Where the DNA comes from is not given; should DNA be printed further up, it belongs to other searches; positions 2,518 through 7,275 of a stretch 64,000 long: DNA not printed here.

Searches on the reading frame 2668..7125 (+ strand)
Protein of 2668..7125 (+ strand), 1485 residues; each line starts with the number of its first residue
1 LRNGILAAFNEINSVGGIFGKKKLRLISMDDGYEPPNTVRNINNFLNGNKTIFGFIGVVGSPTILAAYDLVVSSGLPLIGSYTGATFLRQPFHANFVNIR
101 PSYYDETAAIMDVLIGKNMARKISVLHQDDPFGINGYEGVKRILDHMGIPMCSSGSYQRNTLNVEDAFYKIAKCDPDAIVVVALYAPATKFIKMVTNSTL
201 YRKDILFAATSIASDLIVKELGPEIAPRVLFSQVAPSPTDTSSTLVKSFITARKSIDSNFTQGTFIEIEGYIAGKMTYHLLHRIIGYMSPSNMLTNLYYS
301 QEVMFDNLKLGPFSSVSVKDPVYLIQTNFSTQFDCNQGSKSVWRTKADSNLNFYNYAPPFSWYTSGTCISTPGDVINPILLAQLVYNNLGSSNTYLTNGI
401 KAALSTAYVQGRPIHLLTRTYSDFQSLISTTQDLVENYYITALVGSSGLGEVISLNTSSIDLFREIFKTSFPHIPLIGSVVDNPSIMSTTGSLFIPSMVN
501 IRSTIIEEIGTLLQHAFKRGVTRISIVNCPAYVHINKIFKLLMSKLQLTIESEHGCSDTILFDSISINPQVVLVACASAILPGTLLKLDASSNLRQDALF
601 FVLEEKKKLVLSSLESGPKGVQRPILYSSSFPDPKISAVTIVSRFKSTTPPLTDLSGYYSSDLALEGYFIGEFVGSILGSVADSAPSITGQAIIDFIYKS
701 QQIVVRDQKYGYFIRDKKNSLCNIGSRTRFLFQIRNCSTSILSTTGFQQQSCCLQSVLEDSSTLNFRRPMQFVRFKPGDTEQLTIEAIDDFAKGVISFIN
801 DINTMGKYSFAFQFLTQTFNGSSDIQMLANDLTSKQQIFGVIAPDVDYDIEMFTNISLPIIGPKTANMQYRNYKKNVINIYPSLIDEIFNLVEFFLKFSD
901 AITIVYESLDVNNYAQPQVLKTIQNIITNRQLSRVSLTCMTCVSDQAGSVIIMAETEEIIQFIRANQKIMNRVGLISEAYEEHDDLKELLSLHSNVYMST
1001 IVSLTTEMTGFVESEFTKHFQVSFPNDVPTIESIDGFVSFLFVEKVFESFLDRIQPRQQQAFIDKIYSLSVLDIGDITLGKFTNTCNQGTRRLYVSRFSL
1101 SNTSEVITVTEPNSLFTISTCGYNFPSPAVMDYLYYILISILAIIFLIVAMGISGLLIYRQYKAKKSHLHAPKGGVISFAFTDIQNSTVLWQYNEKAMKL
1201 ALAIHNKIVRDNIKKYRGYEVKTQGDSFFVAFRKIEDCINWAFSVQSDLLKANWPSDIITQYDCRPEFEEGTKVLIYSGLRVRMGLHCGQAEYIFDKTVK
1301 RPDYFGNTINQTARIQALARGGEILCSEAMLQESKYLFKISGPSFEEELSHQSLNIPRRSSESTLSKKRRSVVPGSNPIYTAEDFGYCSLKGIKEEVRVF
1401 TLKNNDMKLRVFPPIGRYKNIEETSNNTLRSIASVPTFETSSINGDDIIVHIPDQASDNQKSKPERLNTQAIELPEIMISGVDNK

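Call 62: search_protein_families(library=pfam, proteins=[window:2668-7125:+], max_evalue=0.0001)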
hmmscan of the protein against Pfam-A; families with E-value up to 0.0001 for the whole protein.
window:2668-7125:+ (1485 aa): 4 families
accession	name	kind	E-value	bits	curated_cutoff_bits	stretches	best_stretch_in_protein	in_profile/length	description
PF13458.12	Peripla_BP_6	-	6e-27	95.6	31.7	1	1-275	21-287/343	Periplasmic binding protein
PF00211.25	Guanylate_cyc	-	1.2e-15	58.1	21.9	1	1176-1332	8-153/183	Adenylate and Guanylate cyclase catalytic domain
PF25493.1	Peripla_BP_A-cyclase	-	1.8e-14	54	27.2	1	767-1090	2-331/373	Adenylate cyclase, periplasmic binding protein-like domain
PF01094.35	ANF_receptor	-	3.7e-09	36.5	25.4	1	5-213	6-215/353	Receptor family ligand binding region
